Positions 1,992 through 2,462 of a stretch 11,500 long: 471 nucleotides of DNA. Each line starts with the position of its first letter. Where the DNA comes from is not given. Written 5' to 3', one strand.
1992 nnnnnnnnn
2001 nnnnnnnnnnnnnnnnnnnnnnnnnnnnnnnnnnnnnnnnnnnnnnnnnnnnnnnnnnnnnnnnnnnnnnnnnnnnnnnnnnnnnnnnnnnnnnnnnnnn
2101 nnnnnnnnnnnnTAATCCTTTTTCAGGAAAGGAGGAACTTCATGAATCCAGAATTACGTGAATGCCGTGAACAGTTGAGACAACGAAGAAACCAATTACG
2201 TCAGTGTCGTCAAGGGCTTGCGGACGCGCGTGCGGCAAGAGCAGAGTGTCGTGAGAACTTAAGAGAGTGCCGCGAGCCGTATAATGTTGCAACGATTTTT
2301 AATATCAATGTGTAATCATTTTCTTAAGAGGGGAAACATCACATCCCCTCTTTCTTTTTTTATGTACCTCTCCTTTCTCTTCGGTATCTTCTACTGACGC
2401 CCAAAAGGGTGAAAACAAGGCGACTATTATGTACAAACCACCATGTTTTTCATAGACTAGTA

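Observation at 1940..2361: Tandem paralogous Arg/Cys-rich heptad mini-proteins with an identical cysteine ladder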

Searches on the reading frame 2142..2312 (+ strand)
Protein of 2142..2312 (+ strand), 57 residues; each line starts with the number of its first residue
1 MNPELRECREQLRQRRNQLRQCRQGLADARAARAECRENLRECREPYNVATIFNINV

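Call 4: search_protein_families(library=pfam, proteins=[window:2142-2312:+], max_evalue=1)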
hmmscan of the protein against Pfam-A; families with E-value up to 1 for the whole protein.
seq(57 aa): 6 families
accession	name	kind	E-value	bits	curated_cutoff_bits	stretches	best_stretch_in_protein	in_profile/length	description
PF08614.16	ATG16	-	0.019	15.6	33.7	1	1-44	107-150/200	Autophagy protein 16 (ATG16)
PF07926.17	TPR_MLP1_2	-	0.026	15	36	1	4-46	58-100/129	TPR/MLP1/MLP2-like protein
PF13870.11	CCDC113_CCDC96_CC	-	0.043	14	31.6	1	4-44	92-132/177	CCDC113/CCDC96, coiled-coil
PF07321.17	YscO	-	0.14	12.6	28.8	1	4-44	88-128/149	Type III secretion protein YscO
PF15136.11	UPF0449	-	0.4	11.7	27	1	1-27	67-93/98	Uncharacterised protein family UPF0449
PF22331.1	Sas-6-like_oligomerization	-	0.64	10.8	27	0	32-48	16-32/66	Sas-6-like, oligomerization domain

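Call 5: search_protein_families(library=ncbifam, proteins=[window:2142-2312:+], max_evalue=1)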
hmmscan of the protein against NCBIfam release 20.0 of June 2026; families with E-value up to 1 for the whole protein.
seq(57 aa): 3 families
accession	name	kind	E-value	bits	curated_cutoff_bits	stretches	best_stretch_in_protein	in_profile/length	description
NF040738.1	nickel_Mua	equivalog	0.025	14.7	75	1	4-50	40-86/185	nickel-binding protein Mua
NF053681.1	divisome_ZapJ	equivalog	0.14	11.9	100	1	10-47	57-94/199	divisome accessory protein ZapJ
NF010670.0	PRK14067.1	equivalog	0.73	9.6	107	1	6-25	46-65/81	exodeoxyribonuclease VII small subunit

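Call 7: find_homologous_proteins(query=window:2142-2312:+, max_evalue=10)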
Query seq(57 aa): no candidate shares three 5-residue words with the query. No homologue found.

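Call 23: search_solved_structures(query=A2, max_evalue=10)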
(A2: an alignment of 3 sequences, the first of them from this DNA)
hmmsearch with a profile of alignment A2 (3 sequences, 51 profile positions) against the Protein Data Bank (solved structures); distinct sequences matched with E-value up to 10: 5.
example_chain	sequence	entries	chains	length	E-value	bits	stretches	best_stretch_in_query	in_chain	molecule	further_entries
5v10_A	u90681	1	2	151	0.64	13.5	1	10-36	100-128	Uncharacterized protein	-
6zzc_A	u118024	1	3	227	0.65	13.4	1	23-49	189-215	Centriole protein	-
6zz8_A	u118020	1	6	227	0.65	13.4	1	23-49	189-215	Centriole protein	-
3q0x_A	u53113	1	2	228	0.65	13.4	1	23-49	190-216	Centriole protein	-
7dab_A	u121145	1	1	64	0.72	13.3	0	35-46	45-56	Maternally expressed gene14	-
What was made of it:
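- Closest known: CgeA-CgeB of the Bacillus subtilis spore crust. Different: There is no detectable sequence similarity: the profile search of PDB chains, a copy made in 2026, gave no hit better than E = 0.6 (call 23).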

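Call 24: search_protein_representatives(alignment_id=A2)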
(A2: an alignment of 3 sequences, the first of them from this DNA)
Query: 3 sequences, 51 profile positions. Proteins with E-value up to 0.001 (for the whole library): 5; up to 1e-10: 3; up to 1e-30: 0. The best 5 are listed.
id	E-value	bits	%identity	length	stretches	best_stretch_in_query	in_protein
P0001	4.1e-24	100.6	-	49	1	1-49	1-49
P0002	9.4e-14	67.4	-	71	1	1-47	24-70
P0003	1.6e-11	60.2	-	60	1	2-49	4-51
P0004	4.2e-06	42.9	-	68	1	4-50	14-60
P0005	1.8e-04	37.7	-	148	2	6-47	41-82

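Call 27: find_encoding_contigs(protein=P0003, flank=8000, max_places=6)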
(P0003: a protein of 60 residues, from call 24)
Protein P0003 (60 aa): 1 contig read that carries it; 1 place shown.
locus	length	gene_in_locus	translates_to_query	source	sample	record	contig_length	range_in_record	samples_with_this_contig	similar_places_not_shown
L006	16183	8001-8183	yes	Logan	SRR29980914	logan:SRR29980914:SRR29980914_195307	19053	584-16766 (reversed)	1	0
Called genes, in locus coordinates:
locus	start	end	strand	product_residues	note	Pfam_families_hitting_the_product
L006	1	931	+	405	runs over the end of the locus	PF13439:Glyco_transf_4, PF13579:Glyco_trans_4_4, PF20706:GT4-conflict (weak), PF00534:Glycos_transf_1, PF13692:Glyco_trans_1_4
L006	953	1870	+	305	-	PF01073:3Beta_HSD, PF01370:Epimerase, PF02719:Polysacc_synt_2, PF04321:RmlD_sub_bind, PF13460:NAD_binding_10, PF16363:GDP_Man_Dehyd, PF07993:NAD_binding_4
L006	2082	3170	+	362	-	PF02350:Epimerase_2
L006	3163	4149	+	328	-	PF01073:3Beta_HSD, PF01370:Epimerase, PF02719:Polysacc_synt_2, PF04321:RmlD_sub_bind, PF07993:NAD_binding_4, PF13460:NAD_binding_10, PF16363:GDP_Man_Dehyd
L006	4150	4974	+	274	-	PF01370:Epimerase, PF04321:RmlD_sub_bind, PF16363:GDP_Man_Dehyd (faint)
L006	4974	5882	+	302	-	PF01370:Epimerase, PF02719:Polysacc_synt_2 (weak), PF04321:RmlD_sub_bind (weak), PF16363:GDP_Man_Dehyd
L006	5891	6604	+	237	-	PF00535:Glycos_transf_2, PF10111:Glyco_tranf_2_2, PF13641:Glyco_tranf_2_3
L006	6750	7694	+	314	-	PF00534:Glycos_transf_1, PF13692:Glyco_trans_1_4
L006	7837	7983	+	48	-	-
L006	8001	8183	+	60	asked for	-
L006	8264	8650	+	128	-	-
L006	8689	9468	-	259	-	PF03567:Sulfotransfer_2 (weak), PF06990:Gal-3-0_sulfotr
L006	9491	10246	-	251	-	PF03567:Sulfotransfer_2, PF06990:Gal-3-0_sulfotr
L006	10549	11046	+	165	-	PF00358:PTS_EIIA_1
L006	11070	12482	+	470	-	PF00367:PTS_EIIB, PF02378:PTS_EIIC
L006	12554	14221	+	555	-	PF00128:Alpha-amylase, PF16657:Malt_amylase_C (weak), PF23915:SusG_C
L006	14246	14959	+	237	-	PF00392:GntR, PF02082:Rrf2 (faint), PF07702:UTRA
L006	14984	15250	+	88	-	PF00381:PTS-HPr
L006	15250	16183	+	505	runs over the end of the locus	?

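Call 28: find_encoding_contigs(protein=P0004, flank=8000, max_places=6)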
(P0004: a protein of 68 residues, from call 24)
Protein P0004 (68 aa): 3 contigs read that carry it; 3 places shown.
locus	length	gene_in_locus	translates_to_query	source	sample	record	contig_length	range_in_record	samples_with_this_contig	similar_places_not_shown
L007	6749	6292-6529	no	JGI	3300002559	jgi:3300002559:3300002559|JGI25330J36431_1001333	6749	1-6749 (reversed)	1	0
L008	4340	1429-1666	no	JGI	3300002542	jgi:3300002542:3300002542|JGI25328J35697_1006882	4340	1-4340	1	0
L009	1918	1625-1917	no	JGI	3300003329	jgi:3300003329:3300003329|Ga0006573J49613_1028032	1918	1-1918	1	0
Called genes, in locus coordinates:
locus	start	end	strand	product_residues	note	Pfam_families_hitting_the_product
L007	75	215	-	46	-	-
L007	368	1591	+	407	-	-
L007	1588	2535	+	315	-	-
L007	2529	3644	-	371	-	-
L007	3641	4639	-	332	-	-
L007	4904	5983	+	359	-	-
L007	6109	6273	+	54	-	-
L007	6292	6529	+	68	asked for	-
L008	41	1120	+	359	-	-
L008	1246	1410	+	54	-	-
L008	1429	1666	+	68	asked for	-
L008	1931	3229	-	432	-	-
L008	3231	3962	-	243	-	-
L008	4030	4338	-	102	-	?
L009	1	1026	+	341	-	?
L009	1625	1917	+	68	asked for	?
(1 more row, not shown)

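Call 29: find_encoding_contigs(protein=P0002, flank=8000, max_places=6)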
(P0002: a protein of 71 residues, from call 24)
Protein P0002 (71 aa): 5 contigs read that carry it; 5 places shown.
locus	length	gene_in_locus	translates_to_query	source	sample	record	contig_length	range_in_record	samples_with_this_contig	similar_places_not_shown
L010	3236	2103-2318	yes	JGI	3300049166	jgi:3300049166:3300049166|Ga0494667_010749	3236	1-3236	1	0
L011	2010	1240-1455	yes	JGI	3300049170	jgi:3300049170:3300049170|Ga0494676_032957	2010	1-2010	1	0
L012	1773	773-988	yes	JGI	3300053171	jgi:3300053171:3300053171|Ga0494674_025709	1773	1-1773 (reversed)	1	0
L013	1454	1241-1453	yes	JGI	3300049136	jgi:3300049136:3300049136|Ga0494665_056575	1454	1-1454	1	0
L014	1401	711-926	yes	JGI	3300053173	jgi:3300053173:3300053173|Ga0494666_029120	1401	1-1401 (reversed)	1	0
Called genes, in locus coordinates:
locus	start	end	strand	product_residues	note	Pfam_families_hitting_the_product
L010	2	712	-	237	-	?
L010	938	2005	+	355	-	PF20706:GT4-conflict (weak), PF00534:Glycos_transf_1, PF13692:Glyco_trans_1_4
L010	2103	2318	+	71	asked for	-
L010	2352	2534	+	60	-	-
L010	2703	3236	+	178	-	?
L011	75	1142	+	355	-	PF20706:GT4-conflict (weak), PF00534:Glycos_transf_1, PF13692:Glyco_trans_1_4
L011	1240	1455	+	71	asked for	-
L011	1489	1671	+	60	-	-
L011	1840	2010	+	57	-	?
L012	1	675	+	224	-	?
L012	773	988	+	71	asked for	-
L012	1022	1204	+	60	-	-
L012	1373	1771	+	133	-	?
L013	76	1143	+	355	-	PF20706:GT4-conflict (weak), PF00534:Glycos_transf_1, PF13692:Glyco_trans_1_4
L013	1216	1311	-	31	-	-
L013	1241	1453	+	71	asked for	?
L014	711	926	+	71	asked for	-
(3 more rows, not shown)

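Call 31: search_protein_families(library=pfam, proteins=[L006:8264-8650:+, L007:368-1591:+, L007:1588-2535:+, L007:2529-3644:-, L007:3641-4639:-, L007:4904-5983:+, L008:1931-3229:-, L008:3231-3962:-, L008:4030-4338:-, L010:2-712:-], max_evalue=0.01)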
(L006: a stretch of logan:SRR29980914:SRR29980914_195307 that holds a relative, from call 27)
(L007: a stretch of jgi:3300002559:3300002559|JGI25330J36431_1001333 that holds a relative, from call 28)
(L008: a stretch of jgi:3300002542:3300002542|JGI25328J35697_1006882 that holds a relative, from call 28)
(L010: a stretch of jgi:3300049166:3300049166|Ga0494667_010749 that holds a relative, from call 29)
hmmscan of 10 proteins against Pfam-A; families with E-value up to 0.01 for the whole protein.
L006:8264-8650:+ (128 aa): 1 family
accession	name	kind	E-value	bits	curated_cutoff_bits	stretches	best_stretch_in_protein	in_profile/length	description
PF17786.7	Mannosidase_ig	-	0.0078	17.2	23.4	0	32-93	16-81/91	Mannosidase Ig/CBM-like domain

L007:368-1591:+ (407 aa): 3 families
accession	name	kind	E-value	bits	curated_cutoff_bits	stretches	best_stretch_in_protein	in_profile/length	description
PF00535.33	Glycos_transf_2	-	1.7e-29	103.3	23.3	1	8-155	1-155/168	Glycosyl transferase family 2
PF10111.15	Glyco_tranf_2_2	-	2.9e-13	50.4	27.3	1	15-200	10-214/276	Glycosyltransferase like family 2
PF13641.12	Glyco_tranf_2_3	-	1.7e-07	31.9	27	1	5-125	1-126/230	Glycosyltransferase like family 2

L007:1588-2535:+ (315 aa): 6 families
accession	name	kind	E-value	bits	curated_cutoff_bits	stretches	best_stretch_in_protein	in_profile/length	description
PF01370.27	Epimerase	-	3.3e-56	190.8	20.9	1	8-239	1-240/240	NAD dependent epimerase/dehydratase family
PF16363.11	GDP_Man_Dehyd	-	4.2e-26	92.6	27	1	41-301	59-331/332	GDP-mannose 4,6 dehydratase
PF04321.23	RmlD_sub_bind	-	3.4e-07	30.1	27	1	7-76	2-70/287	RmlD substrate binding domain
PF02719.21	Polysacc_synt_2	-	1.3e-06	28.3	20.2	1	42-109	62-128/293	Polysaccharide biosynthesis protein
PF01073.25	3Beta_HSD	-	4.8e-05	23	22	0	9-56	1-44/280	3-beta hydroxysteroid dehydrogenase/isomerase family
PF08659.16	KR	-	0.0085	16.5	22.6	0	8-61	3-56/180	KR domain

L007:2529-3644:- (371 aa): 4 families
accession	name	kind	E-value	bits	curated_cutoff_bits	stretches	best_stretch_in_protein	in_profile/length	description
PF00534.26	Glycos_transf_1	-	1.4e-29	103.3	26.4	1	190-343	15-167/172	Glycosyl transferases group 1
PF13692.12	Glyco_trans_1_4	-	2.8e-23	83.2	27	1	195-333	6-140/142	Glycosyl transferases group 1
PF13439.12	Glyco_transf_4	-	2.1e-08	34.8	28.5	1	15-163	1-163/170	Glycosyltransferase Family 4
PF20706.3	GT4-conflict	-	0.0019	17.7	26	0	223-298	233-308/385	Family 4 Glycosyltransferase in conflict systems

L007:3641-4639:- (332 aa): 4 families
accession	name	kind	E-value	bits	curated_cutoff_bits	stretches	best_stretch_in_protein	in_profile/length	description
PF00483.29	NTP_transferase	-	3.9e-35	122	21.2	1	1-261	5-237/245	Nucleotidyl transferase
PF22640.1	ManC_GMP_beta-helix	-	6.8e-11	42.4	27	1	278-327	5-54/55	MannoseP isomerase/GMP-like beta-helix domain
PF12804.13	NTP_transf_3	-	2.3e-05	25.1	27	1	1-123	4-112/160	MobA-like NTP transferase domain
PF23463.1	WWE_2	-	9.5e-05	23.8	25.3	0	14-40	23-49/94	WWE domain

L007:4904-5983:+ (359 aa): 3 families
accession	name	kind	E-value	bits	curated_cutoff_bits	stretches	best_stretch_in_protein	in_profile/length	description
PF00534.26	Glycos_transf_1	-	5.6e-25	88.3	26.4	1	157-329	5-169/172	Glycosyl transferases group 1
PF13692.12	Glyco_trans_1_4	-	6.9e-15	56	27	1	168-308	2-132/142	Glycosyl transferases group 1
PF20706.3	GT4-conflict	-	2.3e-07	30.6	26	1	135-294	164-323/385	Family 4 Glycosyltransferase in conflict systems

L008:1931-3229:- (432 aa): 4 families
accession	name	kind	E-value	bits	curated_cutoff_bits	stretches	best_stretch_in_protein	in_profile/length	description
PF00535.33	Glycos_transf_2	-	5.4e-23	82.2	23.3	1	7-167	1-162/168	Glycosyl transferase family 2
PF13641.12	Glyco_tranf_2_3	-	4e-05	24.2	27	1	4-135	1-130/230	Glycosyltransferase like family 2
PF10111.15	Glyco_tranf_2_2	-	0.00048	20.1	27.3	1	23-115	16-106/276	Glycosyltransferase like family 2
PF13704.12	Glyco_tranf_2_4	-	0.0027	18.6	27.5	1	34-100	20-81/98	Glycosyl transferase family 2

L008:3231-3962:- (243 aa): 2 families
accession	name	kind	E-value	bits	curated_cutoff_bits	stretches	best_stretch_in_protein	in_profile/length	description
PF00483.29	NTP_transferase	-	5.9e-54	183.7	21.2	1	2-234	1-241/245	Nucleotidyl transferase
PF12804.13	NTP_transf_3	-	2.7e-11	44.3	27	1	3-130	1-119/160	MobA-like NTP transferase domain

L008:4030-4338:- (102 aa): 1 family
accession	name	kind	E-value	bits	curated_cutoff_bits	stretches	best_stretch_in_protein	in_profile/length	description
PF07098.16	DUF1360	-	1.8e-33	115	21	1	1-99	3-100/102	Protein of unknown function (DUF1360)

L010:2-712:- (237 aa): 1 family
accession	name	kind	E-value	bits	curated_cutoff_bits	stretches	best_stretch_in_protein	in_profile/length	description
PF02350.25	Epimerase_2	-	4e-58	197.4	30.6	1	25-237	5-223/347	UDP-N-acetylglucosamine 2-epimerase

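Call 32: predict_structure(protein=window:2142-2312:+)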
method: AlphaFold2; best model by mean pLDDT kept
length: 57 residues; sequences in the alignment: 1
mean_pLDDT: 84.9   pTM: 0.52
mean pLDDT of the five models: 84.9, 84.8, 83.8, 80.9, 65.1
residues with pLDDT >= 90: 39; 70-90: 4; 50-70: 11; < 50: 3
segments of 3 or more residues with pLDDT < 50: none
pLDDT, mean of each block of 10 residues (from residue 1): 93 98 97 94 67 51
secondary structure, 60 per line:
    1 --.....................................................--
elements in order: H3-55

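Call 35: find_related_loci(query=A3, collection=genome_contigs, flank=10000)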
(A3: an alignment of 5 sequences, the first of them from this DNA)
Query A3 (57 aa) in genome_contigs; peptide patterns used: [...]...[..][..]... (x = any residue, [..] = any of these).
101 stretches matched a pattern; 2 encode a relative of the query (tblastn E <= 1e-3); 2 distinct loci.
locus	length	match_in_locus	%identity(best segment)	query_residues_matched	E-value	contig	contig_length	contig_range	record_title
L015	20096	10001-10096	59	26-57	1e-9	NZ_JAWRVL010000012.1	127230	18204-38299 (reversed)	Halalkalibacter lacteus strain J-A-003 NODE_12_length_127230_cov_101.535072, whole genome shotgun sequence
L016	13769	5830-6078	59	5-47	3e-9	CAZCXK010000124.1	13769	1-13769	MAG TPA_asm: uncultured bacterium isolate SRP072547_co1_340 genome assembly, contig: NODE_7968_length_13769_cov_13.27898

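Call 39: search_protein_families(library=pfam, proteins=[L015:472-1554:+, L015:1721-2470:-, L015:2463-3647:-, L015:3773-4486:-, L015:12123-12920:+, L015:13044-13772:+, L015:13826-15175:-, L015:15150-15605:-, L015:15598-16446:-, L015:16443-17429:-], max_evalue=0.0001)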
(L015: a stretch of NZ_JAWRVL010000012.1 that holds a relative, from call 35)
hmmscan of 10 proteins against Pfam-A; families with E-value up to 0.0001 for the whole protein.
L015:472-1554:+ (360 aa): 2 families
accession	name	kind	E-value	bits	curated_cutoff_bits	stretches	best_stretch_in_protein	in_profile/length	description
PF00534.26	Glycos_transf_1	-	7.4e-22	78.1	26.4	1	160-331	5-169/172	Glycosyl transferases group 1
PF13692.12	Glyco_trans_1_4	-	7e-14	52.7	27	1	170-317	2-139/142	Glycosyl transferases group 1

L015:1721-2470:- (249 aa): 1 family
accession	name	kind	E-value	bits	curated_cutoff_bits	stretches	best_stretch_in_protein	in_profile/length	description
PF00685.33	Sulfotransfer_1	-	5.4e-14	52.6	22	1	8-235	2-248/255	Sulfotransferase domain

L015:2463-3647:- (394 aa): 2 families
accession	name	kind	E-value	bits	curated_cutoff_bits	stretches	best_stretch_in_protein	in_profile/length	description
PF00535.33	Glycos_transf_2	-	1.3e-24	87.5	23.3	1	6-169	2-161/168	Glycosyl transferase family 2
PF13641.12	Glyco_tranf_2_3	-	2.5e-07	31.4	27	1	4-209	3-212/230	Glycosyltransferase like family 2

L015:3773-4486:- (237 aa): 5 families
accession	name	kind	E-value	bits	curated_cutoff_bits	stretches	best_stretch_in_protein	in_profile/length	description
PF00535.33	Glycos_transf_2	-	1.1e-33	117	23.3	1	5-164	1-167/168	Glycosyl transferase family 2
PF10111.15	Glyco_tranf_2_2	-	8.2e-19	68.6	27.3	1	5-204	1-220/276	Glycosyltransferase like family 2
PF13641.12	Glyco_tranf_2_3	-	1.9e-12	48.2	27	1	4-185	3-196/230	Glycosyltransferase like family 2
PF13632.12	Glyco_trans_2_3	-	3e-05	24.4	27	1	79-202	1-122/198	Glycosyl transferase family group 2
PF13506.12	Glyco_transf_21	-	5.5e-05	23.2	21.7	1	67-168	21-121/174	Glycosyl transferase family 21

L015:12123-12920:+ (265 aa): 3 families
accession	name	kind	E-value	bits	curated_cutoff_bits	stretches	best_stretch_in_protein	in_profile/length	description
PF03567.20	Sulfotransfer_2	-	1.5e-12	48.6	22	1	21-232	9-251/252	Sulfotransferase family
PF06990.17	Gal-3-0_sulfotr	-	1e-08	35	27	1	68-242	124-313/402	Galactose-3-O-sulfotransferase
PF00685.33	Sulfotransfer_1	-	1.2e-05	25.3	22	1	28-121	9-122/255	Sulfotransferase domain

L015:13044-13772:+ (242 aa): 3 families
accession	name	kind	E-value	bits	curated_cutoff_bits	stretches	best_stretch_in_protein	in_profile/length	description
PF06990.17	Gal-3-0_sulfotr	-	9.3e-10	38.4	27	1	21-226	92-314/402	Galactose-3-O-sulfotransferase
PF03567.20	Sulfotransfer_2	-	1.6e-08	35.4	22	1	2-216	6-252/252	Sulfotransferase family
PF00685.33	Sulfotransfer_1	-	3.8e-05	23.7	22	1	42-176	59-199/255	Sulfotransferase domain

L015:13826-15175:- (449 aa): 1 family
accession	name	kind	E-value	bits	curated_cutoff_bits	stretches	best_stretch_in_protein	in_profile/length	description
PF00535.33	Glycos_transf_2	-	3.5e-22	79.6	23.3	1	28-174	1-143/168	Glycosyl transferase family 2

L015:15150-15605:- (151 aa): 2 families
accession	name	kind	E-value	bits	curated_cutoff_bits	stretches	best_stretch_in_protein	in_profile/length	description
PF00908.23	dTDP_sugar_isom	-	5.7e-27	94.9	27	1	2-147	4-153/168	dTDP-4-dehydrorhamnose 3,5-epimerase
PF14667.12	Polysacc_synt_C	-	2.2e-11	44.3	28.7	1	13-131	1-109/111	Polysaccharide biosynthesis C-terminal domain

L015:15598-16446:- (282 aa): 6 families
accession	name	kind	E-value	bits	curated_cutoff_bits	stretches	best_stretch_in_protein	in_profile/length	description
PF04321.23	RmlD_sub_bind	-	3.3e-99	332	27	1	1-275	1-282/287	RmlD substrate binding domain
PF01370.27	Epimerase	-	2e-28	99.8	20.9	1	3-200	1-229/240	NAD dependent epimerase/dehydratase family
PF16363.11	GDP_Man_Dehyd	-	2.1e-16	60.8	27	1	32-225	57-267/332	GDP-mannose 4,6 dehydratase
PF02719.21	Polysacc_synt_2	-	6.4e-13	49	20.2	1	35-105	62-133/293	Polysaccharide biosynthesis protein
PF01073.25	3Beta_HSD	-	3.9e-11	42.9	22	1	33-197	51-233/280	3-beta hydroxysteroid dehydrogenase/isomerase family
PF07993.18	NAD_binding_4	-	5.3e-07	29.5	20.1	1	52-160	90-217/258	Male sterility protein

L015:16443-17429:- (328 aa): 6 families
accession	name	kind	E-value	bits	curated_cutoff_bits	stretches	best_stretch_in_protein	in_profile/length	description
PF16363.11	GDP_Man_Dehyd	-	6.3e-77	259.7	27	1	6-307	1-332/332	GDP-mannose 4,6 dehydratase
PF01370.27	Epimerase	-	7.9e-61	206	20.9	1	6-243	2-240/240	NAD dependent epimerase/dehydratase family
PF01073.25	3Beta_HSD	-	2.3e-17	63.4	22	1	6-226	1-224/280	3-beta hydroxysteroid dehydrogenase/isomerase family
PF02719.21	Polysacc_synt_2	-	3.5e-14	53.1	20.2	1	5-133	1-136/293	Polysaccharide biosynthesis protein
PF07993.18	NAD_binding_4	-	2.4e-13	50.3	20.1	1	7-181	1-207/258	Male sterility protein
PF04321.23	RmlD_sub_bind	-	7.2e-13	48.7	27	1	4-262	2-232/287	RmlD substrate binding domain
